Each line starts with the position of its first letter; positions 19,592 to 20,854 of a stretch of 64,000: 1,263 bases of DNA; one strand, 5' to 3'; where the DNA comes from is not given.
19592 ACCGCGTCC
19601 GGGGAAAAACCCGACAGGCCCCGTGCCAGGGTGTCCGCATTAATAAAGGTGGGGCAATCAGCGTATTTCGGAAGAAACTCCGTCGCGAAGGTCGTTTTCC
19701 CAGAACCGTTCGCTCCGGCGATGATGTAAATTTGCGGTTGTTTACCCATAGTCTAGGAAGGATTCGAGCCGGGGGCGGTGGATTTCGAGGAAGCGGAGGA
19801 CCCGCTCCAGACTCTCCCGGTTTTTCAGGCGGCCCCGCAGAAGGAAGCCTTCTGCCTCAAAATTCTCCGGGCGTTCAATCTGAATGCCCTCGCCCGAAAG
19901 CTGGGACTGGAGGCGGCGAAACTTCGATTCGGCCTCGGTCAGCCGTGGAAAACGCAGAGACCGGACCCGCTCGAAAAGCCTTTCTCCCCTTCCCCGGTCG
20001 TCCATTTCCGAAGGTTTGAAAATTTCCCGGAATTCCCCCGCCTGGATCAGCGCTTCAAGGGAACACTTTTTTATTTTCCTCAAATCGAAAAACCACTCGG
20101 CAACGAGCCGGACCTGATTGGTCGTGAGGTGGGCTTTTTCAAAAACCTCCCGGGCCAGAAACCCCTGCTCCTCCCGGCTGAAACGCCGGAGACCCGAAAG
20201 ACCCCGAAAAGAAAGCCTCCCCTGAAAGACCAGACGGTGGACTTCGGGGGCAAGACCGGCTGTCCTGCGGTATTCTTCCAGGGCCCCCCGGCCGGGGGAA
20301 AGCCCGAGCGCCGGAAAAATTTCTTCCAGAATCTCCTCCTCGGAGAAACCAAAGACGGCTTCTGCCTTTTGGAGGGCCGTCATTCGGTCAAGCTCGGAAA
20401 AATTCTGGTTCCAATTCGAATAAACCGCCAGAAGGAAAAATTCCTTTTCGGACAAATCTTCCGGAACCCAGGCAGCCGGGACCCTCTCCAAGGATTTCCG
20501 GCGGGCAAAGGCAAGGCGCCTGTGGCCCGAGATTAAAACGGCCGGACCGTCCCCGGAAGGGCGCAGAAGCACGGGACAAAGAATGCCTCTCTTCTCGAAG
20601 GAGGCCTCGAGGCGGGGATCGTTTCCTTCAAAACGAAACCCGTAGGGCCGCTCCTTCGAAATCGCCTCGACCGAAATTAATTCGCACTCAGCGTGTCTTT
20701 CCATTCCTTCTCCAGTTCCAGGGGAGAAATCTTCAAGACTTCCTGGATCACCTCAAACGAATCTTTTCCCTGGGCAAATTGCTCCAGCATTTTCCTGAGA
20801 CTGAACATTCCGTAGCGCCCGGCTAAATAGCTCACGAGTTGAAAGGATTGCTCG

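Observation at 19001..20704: Translationally coupled ParB-like / zeta-toxin-like P-loop / 55-aa ORF cassette inside a housekeeping array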

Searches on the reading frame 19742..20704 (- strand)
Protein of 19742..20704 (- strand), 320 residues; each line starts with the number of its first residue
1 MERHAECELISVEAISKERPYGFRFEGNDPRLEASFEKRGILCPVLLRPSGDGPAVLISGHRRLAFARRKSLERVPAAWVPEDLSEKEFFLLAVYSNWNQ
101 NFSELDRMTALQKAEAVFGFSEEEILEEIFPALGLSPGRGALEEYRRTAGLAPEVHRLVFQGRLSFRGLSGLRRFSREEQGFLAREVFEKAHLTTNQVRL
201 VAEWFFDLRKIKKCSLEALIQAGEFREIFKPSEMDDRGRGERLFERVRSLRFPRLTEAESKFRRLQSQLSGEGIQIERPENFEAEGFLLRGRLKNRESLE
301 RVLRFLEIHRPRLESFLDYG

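Call 3: search_protein_families(library=pfam, proteins=[window:19742-20704:-], max_evalue=1)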
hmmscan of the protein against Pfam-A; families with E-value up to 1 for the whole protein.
window:19742-20704:- (320 aa): 1 family
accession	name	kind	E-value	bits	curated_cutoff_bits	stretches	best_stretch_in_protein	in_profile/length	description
PF02195.25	ParB_N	-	0.00014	22.3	26.3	1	31-94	29-90/95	ParB N-terminal domain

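Call 4: search_protein_families(library=ncbifam, proteins=[window:19742-20704:-], max_evalue=1)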
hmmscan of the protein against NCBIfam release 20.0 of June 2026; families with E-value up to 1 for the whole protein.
window:19742-20704:- (320 aa): 3 families
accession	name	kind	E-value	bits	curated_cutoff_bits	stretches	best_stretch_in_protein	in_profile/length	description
TIGR04285.1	nucleoid_noc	exception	0.00065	19.1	315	1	32-119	29-114/255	nucleoid occlusion protein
TIGR00180.1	parB_part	domain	0.00067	19.5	58.45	1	32-128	32-129/186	ParB/RepB/Spo0J family partition protein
TIGR03734.1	PRTRC_parB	hypoth_equivalog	0.0026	16.3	278.6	1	32-97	20-87/555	PRTRC system ParB family protein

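Call 5: search_protein_families(library=padloc, proteins=[window:19742-20704:-], max_evalue=1)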
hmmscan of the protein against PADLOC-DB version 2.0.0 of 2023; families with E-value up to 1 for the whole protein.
window:19742-20704:- (320 aa): 0 families

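Call 9: find_homologous_proteins(query=window:19742-20704:-)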
Query window:19742-20704:- (320 aa): 33 proteins with E <= 0.001 among 4136 candidates.
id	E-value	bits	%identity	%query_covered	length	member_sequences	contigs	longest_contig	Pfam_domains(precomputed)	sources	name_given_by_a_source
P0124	4.4e-177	606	90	99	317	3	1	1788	-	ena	-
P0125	2.4e-155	534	79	99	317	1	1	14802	-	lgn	-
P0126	4.4e-97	343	55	99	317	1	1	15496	-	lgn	-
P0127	1.5e-93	331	53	99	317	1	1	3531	-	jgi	-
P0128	2.1e-90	321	51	99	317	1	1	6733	-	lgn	-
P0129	2.5e-90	321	53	99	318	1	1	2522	-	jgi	jgi:hypothetical protein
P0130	3.0e-90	321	53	99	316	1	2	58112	-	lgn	-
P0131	3.0e-90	321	52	99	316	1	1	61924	-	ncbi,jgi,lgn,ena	-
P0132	1.0e-87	312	50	100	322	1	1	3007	-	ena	-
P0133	2.7e-87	311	51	97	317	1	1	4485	-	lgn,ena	-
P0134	4.8e-87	310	50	96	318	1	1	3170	-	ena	-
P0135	3.9e-86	307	50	99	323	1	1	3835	PF02195.27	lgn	-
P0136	7.4e-85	303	49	99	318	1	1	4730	-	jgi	jgi:hypothetical protein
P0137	1.0e-83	299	50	96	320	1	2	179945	-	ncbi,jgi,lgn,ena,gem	-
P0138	1.0e-82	296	47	99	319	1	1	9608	-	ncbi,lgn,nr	ncbi:MAG: hypothetical protein HY447_02475 [Candidatus Omnitrophica bacterium]|nr:hypothetical prote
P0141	4.7e-56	208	39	97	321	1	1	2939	PF02195.27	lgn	-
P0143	2.0e-55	206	36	97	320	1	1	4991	PF02195.27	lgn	-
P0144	1.3e-54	203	37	97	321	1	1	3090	PF02195.27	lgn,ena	-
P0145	1.3e-53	200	36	97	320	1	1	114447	-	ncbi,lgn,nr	ncbi:MAG: ParB N-terminal domain-containing protein [Candidatus Omnitrophica bacterium]|nr:ParB N-te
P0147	2.9e-52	196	37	96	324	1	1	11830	PF02195.27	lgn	-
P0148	4.8e-52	195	40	97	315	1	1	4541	PF02195.27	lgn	-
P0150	2.2e-50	190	36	97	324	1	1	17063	PF02195.27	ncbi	-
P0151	8.7e-50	188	37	99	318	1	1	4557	PF02195.27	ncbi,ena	-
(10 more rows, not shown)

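Call 10: find_encoding_contigs(protein=P0137, flank=6000, max_places=3)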
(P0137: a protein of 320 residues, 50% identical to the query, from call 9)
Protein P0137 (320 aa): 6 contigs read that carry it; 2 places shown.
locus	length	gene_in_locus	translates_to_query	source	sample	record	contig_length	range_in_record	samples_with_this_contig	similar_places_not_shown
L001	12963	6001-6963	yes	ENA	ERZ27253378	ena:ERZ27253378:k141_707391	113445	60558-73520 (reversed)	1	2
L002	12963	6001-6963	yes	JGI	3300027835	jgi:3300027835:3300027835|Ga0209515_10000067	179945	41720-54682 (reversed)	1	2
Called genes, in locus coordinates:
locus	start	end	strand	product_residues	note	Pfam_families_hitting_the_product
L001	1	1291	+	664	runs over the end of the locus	PF00580:UvrD-helicase, PF13245:AAA_19, PF13604:AAA_30 (faint), PF01443:Viral_helicase1 (faint), PF13361:UvrD_C, PF13538:UvrD_C_2 (faint)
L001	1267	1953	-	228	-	PF00515:TPR_1 (faint), PF14559:TPR_19 (weak), PF13414:TPR_11 (weak), PF13431:TPR_17 (weak), PF13414:TPR_11 (weak), PF13432:TPR_16 (weak), PF14559:TPR_19 (weak), PF13181:TPR_8 (weak), +12 more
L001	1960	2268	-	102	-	PF01883:FeS_assembly_P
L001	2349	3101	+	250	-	PF01553:Acyltransferase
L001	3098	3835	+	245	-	PF03372:Exo_endo_phos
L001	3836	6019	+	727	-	PF16491:Peptidase_M48_N, PF05569:Peptidase_M56 (faint), PF01435:Peptidase_M48, PF10263:SprT-like (faint), PF07719:TPR_2 (faint), PF13485:Peptidase_MA_2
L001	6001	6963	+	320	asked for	-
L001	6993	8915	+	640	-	PF13584:BatD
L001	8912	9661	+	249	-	PF07719:TPR_2 (faint), PF13428:TPR_14 (faint), PF13432:TPR_16, PF00515:TPR_1 (weak), PF13414:TPR_11 (weak), PF06347:SH3_4, PF08239:SH3_3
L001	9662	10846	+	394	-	PF00291:PALP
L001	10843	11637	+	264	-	PF00290:Trp_syntA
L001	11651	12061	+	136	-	PF03652:RuvX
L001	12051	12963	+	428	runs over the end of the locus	PF00675:Peptidase_M16, PF05193:Peptidase_M16_C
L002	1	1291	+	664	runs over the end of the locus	PF00580:UvrD-helicase, PF13245:AAA_19, PF13604:AAA_30 (faint), PF01443:Viral_helicase1 (faint), PF13361:UvrD_C, PF13538:UvrD_C_2 (faint)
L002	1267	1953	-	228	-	PF00515:TPR_1 (faint), PF14559:TPR_19 (weak), PF13414:TPR_11 (weak), PF13431:TPR_17 (weak), PF13414:TPR_11 (weak), PF13432:TPR_16 (weak), PF14559:TPR_19 (weak), PF13181:TPR_8 (weak), +12 more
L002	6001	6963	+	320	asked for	-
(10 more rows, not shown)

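Call 11: find_encoding_contigs(protein=P0131, flank=6000, max_places=3)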
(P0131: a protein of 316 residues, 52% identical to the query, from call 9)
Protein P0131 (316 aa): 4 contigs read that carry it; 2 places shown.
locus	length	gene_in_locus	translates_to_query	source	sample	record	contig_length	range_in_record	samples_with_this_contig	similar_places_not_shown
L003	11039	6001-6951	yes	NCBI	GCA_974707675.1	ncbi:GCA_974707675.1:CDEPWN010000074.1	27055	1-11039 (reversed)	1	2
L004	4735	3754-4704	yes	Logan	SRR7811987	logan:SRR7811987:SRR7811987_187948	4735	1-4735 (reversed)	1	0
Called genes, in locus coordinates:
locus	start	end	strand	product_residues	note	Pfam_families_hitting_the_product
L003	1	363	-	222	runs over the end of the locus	PF13432:TPR_16 (weak), PF14559:TPR_19 (weak), PF13414:TPR_11 (weak), PF13431:TPR_17 (weak), PF13424:TPR_12 (weak), PF13432:TPR_16 (weak), PF14559:TPR_19 (weak), PF21033:RMD1-3 (weak), +10 more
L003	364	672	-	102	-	PF01883:FeS_assembly_P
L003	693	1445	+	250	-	PF01553:Acyltransferase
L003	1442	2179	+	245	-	PF03372:Exo_endo_phos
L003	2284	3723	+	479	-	PF00209:SNF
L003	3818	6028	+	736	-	PF16491:Peptidase_M48_N, PF05569:Peptidase_M56 (faint), PF01435:Peptidase_M48, PF07719:TPR_2 (faint), PF00515:TPR_1 (faint), PF13432:TPR_16 (weak), PF13485:Peptidase_MA_2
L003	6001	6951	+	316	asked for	-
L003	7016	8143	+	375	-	-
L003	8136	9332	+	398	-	PF07690:MFS_1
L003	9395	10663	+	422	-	PF07690:MFS_1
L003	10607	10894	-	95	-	-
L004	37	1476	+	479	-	PF00209:SNF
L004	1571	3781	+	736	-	PF16491:Peptidase_M48_N, PF05569:Peptidase_M56 (faint), PF01435:Peptidase_M48, PF07719:TPR_2 (faint), PF00515:TPR_1 (faint), PF13432:TPR_16 (weak), PF13485:Peptidase_MA_2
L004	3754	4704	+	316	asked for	-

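Call 12: find_encoding_contigs(protein=P0145, flank=6000, max_places=3)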
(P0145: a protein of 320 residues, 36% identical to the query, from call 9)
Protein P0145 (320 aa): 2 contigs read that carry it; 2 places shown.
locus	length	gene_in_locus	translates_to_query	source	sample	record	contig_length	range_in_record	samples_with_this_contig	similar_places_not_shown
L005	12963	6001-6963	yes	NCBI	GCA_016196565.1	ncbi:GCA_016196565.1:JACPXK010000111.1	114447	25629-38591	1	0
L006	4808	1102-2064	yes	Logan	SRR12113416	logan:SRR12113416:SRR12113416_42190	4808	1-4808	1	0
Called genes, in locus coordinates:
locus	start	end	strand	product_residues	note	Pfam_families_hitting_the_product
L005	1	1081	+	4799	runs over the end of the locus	PF00400:WD40, PF23381:Beta-prop_IFT122_1st, PF23409:Beta-prop_EML, PF23414:Beta-prop_EML_2, PF23586:Beta-prop_NWD2_C, PF24105:Beta-prop_CAF1B_HIR1, PF24780:WD40_MABP1-WDR62_1st, PF24782:WD40_MABP1-WDR62_2nd, +39 more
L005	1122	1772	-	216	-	PF12895:ANAPC3 (weak), PF21033:RMD1-3 (weak), PF23914:TPR_CcmH_CycH (weak), PF13414:TPR_11 (weak), PF13431:TPR_17 (weak), PF00515:TPR_1 (weak), PF07719:TPR_2 (weak), PF13432:TPR_16, +8 more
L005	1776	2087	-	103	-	PF01883:FeS_assembly_P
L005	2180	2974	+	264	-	PF01553:Acyltransferase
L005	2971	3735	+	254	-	PF03372:Exo_endo_phos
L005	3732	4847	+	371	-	PF16491:Peptidase_M48_N, PF05569:Peptidase_M56 (weak), PF01435:Peptidase_M48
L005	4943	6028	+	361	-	PF13485:Peptidase_MA_2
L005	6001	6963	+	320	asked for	-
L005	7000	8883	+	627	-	PF13584:BatD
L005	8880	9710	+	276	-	PF06347:SH3_4 (faint), PF08239:SH3_3 (weak)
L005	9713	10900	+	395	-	PF00291:PALP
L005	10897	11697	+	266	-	PF00290:Trp_syntA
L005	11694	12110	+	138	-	PF03652:RuvX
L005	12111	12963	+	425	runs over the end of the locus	PF00675:Peptidase_M16, PF05193:Peptidase_M16_C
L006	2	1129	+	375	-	?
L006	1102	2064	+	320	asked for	-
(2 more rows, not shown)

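Call 14: find_encoding_contigs(protein=P0125, flank=6000, max_places=2)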
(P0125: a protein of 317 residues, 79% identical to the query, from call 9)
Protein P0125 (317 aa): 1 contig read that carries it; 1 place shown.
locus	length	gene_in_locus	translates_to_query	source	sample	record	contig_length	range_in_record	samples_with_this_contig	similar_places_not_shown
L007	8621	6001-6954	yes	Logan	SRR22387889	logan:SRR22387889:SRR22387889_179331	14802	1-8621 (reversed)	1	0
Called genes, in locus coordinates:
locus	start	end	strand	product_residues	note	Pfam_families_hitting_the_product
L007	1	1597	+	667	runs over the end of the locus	PF00580:UvrD-helicase, PF13245:AAA_19, PF13604:AAA_30 (faint), PF01443:Viral_helicase1 (faint), PF13361:UvrD_C, PF13538:UvrD_C_2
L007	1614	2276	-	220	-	PF13432:TPR_16 (weak), PF13414:TPR_11 (weak), PF13431:TPR_17 (weak), PF00515:TPR_1 (weak), PF07719:TPR_2 (weak), PF13181:TPR_8 (weak), PF13414:TPR_11, PF13432:TPR_16, +9 more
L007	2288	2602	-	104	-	PF01883:FeS_assembly_P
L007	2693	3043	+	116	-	PF00462:Glutaredoxin, PF03960:ArsC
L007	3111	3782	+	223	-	PF03372:Exo_endo_phos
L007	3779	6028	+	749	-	PF16491:Peptidase_M48_N, PF05569:Peptidase_M56 (weak), PF01435:Peptidase_M48, PF10263:SprT-like (faint), PF13485:Peptidase_MA_2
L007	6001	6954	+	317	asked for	-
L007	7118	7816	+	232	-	PF08843:AbiEii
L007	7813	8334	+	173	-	PF13560:HTH_31 (weak), PF01381:HTH_3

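Call 42: find_encoding_contigs(protein=P0124, flank=3000, max_places=2)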
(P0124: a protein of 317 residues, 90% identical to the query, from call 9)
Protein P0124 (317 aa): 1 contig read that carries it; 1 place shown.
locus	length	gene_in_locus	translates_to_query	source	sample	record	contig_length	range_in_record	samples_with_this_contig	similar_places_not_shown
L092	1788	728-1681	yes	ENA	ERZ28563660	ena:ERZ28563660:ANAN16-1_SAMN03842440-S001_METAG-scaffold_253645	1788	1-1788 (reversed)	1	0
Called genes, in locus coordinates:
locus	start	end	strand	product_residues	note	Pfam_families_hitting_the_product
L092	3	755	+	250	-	?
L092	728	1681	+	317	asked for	-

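Call 61: predict_structure(alignment_id=A3)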
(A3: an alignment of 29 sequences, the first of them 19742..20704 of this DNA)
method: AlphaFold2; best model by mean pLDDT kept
length: 320 residues; sequences in the alignment: 29
mean_pLDDT: 87.9   pTM: 0.78
mean pLDDT of the five models: 87.9, 87.5, 87.3, 85.4, 84.5
residues with pLDDT >= 90: 196; 70-90: 104; 50-70: 16; < 50: 4
segments of 3 or more residues with pLDDT < 50: 1-4
pLDDT, mean of each block of 10 residues (from residue 1): 63 94 85 88 91 92 92 94 91 85 93 97 97 94 96 96 92 95 94 92 95 93 84 86 93 85 78 72 70 82 83 71
secondary structure, 60 per line:
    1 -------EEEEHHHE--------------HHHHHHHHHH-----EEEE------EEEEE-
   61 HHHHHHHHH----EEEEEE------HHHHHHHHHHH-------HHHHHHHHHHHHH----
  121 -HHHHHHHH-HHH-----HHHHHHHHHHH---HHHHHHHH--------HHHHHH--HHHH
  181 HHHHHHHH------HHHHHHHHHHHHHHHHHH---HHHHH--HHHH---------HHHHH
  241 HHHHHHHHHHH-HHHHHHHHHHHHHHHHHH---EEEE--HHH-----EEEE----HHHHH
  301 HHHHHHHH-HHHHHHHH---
elements in order: E8-11 H30-39 E45-48 E55-59 H61-69 E74-79 H86-96 H104-116 H122-129 H139-149 H153-160 H169-174 H177-188 H195-212 H216-220 H223-226 H236-251 H253-270 E274-277 E288-291 H296-308 H310-317

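Call 65: fold_search(model_id=the predicted structure, library=pdb)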
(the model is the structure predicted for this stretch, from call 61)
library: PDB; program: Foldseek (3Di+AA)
matches with E <= 10: 132; with E <= 0.001: 32
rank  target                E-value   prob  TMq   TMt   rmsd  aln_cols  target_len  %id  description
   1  7bnk_A                1.0e-08  1.00  0.28  0.44  14.7       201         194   23  Crystal structure of ParB from Myxococcus xanthus bound to CDP and Monothiophosphate (released 2021-09-08)
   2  7bnk_B                2.5e-08  1.00  0.28  0.44  14.7       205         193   23  Crystal structure of ParB from Myxococcus xanthus bound to CDP and Monothiophosphate (released 2021-09-08)
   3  7bnr_A                2.8e-08  1.00  0.27  0.41  14.6       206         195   23  Crystal structure of a ParB Q52A mutant from Myxococcus xanthus bound to CTPyS (released 2021-09-08)
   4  7nfu_A                2.9e-08  1.00  0.39  0.52   6.1       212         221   21  Crystal structure of C-terminally truncated Geobacillus thermoleovorans nucleoid occlusion protein Noc (released 2021-02-17)
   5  7nfu_B                3.6e-08  1.00  0.37  0.50   7.1       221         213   21  Crystal structure of C-terminally truncated Geobacillus thermoleovorans nucleoid occlusion protein Noc (released 2021-02-17)
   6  7bnr_B                9.4e-08  1.00  0.26  0.41  14.5       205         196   23  Crystal structure of a ParB Q52A mutant from Myxococcus xanthus bound to CTPyS (released 2021-09-08)
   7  7o0n_A                1.3e-07  1.00  0.27  0.42  14.7       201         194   23  Crystal structure of a ParB E93A mutant from Myxococcus xanthus bound to CDP and monothiophosphate (released 2021-09-15)
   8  7ng0                  1.5e-07  1.00  0.28  0.43  14.6       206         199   21  Crystal structure of N- and C-terminally truncated Geobacillus thermoleovorans nucleoid occlusion protein Noc (released 2021-02-17)
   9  7ol9_B                2.4e-07  1.00  0.31  0.46  13.2       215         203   21  Crystal structure of C-terminally truncated Bacillus subtilis nucleoid occlusion protein (Noc) complexed to the Noc-bi (released 2022-03-09)
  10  6sdk_B                3.4e-07  1.00  0.26  0.41  15.0       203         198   22  Crystal structure of bacterial ParB dimer bound to CDP (released 2019-10-23)
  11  7ol9_A                5.9e-07  1.00  0.28  0.43  13.0       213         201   21  Crystal structure of C-terminally truncated Bacillus subtilis nucleoid occlusion protein (Noc) complexed to the Noc-bi (released 2022-03-09)
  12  6sdk_A                5.9e-07  1.00  0.26  0.40  14.8       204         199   22  Crystal structure of bacterial ParB dimer bound to CDP (released 2019-10-23)
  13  1vz0_A                6.2e-07  1.00  0.36  0.56   6.2       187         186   26  Chromosome segregation protein Spo0J from Thermus thermophilus (released 2004-07-19)
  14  6t1f_D                7.2e-07  1.00  0.40  0.59   5.5       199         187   18  Crystal structure of the C-terminally truncated chromosome-partitioning protein ParB from Caulobacter crescentus compl (released 2020-10-14)
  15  6t1f_B                7.6e-07  1.00  0.39  0.57   5.8       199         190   18  Crystal structure of the C-terminally truncated chromosome-partitioning protein ParB from Caulobacter crescentus compl (released 2020-10-14)
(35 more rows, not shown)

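Call 71: search_protein_families(library=pfam, proteins=[L007:7118-7816:+, L007:7813-8334:+], max_evalue=0.00001)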
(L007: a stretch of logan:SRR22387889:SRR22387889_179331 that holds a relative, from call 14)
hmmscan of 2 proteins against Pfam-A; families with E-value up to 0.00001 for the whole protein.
L007:7118-7816:+ (232 aa): 1 family
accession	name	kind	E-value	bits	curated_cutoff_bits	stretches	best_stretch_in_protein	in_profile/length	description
PF08843.17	AbiEii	-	4.3e-11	43.6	22.5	1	22-175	13-180/238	Nucleotidyl transferase AbiEii toxin, Type IV TA system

L007:7813-8334:+ (173 aa): 2 families
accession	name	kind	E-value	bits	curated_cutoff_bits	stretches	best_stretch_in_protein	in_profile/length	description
PF01381.28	HTH_3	-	5.3e-10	39.6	23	1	116-168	1-53/55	Helix-turn-helix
PF13560.12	HTH_31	-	7.2e-08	33.1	27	1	116-168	6-59/64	Helix-turn-helix domain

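Call 95: find_encoding_contigs(protein=P0126, flank=3500, max_places=1)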
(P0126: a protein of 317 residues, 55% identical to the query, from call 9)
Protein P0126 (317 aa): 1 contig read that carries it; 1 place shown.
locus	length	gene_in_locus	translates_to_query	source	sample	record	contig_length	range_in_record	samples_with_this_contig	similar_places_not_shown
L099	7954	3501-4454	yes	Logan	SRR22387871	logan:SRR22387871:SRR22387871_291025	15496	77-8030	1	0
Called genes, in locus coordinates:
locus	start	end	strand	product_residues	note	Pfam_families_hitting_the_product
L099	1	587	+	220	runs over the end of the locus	?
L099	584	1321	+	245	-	PF03372:Exo_endo_phos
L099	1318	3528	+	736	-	PF16491:Peptidase_M48_N, PF05569:Peptidase_M56 (weak), PF01435:Peptidase_M48, PF10263:SprT-like (faint), PF07719:TPR_2 (faint), PF13485:Peptidase_MA_2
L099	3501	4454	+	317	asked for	-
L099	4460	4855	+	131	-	PF14903:WG_beta_rep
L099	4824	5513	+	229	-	-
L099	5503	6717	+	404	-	PF07690:MFS_1, PF12832:MFS_1_like (faint), PF07690:MFS_1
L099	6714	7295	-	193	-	PF12766:Pyridox_oxase_2, PF01243:PNPOx_N, PF10590:PNP_phzG_C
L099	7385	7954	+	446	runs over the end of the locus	PF07690:MFS_1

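Call 96: find_encoding_contigs(protein=P0130, flank=3500, max_places=1)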
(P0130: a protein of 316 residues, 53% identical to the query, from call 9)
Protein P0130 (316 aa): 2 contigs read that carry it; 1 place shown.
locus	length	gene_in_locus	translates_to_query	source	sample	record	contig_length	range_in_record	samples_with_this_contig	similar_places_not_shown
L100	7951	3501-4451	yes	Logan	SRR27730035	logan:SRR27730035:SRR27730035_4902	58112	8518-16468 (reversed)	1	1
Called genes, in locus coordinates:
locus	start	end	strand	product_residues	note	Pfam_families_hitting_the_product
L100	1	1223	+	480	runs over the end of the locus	PF00209:SNF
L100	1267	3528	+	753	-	PF16491:Peptidase_M48_N, PF05569:Peptidase_M56 (weak), PF01435:Peptidase_M48, PF10263:SprT-like (faint), PF13485:Peptidase_MA_2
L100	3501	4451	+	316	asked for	-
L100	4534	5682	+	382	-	-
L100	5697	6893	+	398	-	PF07690:MFS_1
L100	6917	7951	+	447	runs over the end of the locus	PF07690:MFS_1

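Call 97: find_encoding_contigs(protein=P0150, flank=3500, max_places=1)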
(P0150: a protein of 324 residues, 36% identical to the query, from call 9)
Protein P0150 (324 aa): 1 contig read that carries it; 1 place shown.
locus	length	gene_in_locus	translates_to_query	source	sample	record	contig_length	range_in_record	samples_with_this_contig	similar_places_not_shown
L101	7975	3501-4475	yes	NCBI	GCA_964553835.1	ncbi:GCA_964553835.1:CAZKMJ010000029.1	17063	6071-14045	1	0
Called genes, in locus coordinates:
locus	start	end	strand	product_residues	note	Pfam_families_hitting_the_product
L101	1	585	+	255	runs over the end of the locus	PF01553:Acyltransferase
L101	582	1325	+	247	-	PF03372:Exo_endo_phos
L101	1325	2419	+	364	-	PF16491:Peptidase_M48_N, PF05569:Peptidase_M56, PF01435:Peptidase_M48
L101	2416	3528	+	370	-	PF13485:Peptidase_MA_2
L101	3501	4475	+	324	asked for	PF02195:ParB_N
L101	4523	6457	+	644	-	PF13584:BatD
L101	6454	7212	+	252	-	PF07719:TPR_2 (faint), PF13414:TPR_11 (weak), PF13432:TPR_16 (weak), PF13181:TPR_8 (faint), PF14559:TPR_19 (faint), PF13431:TPR_17 (faint), PF00515:TPR_1, PF06347:SH3_4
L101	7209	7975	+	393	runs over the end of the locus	PF00291:PALP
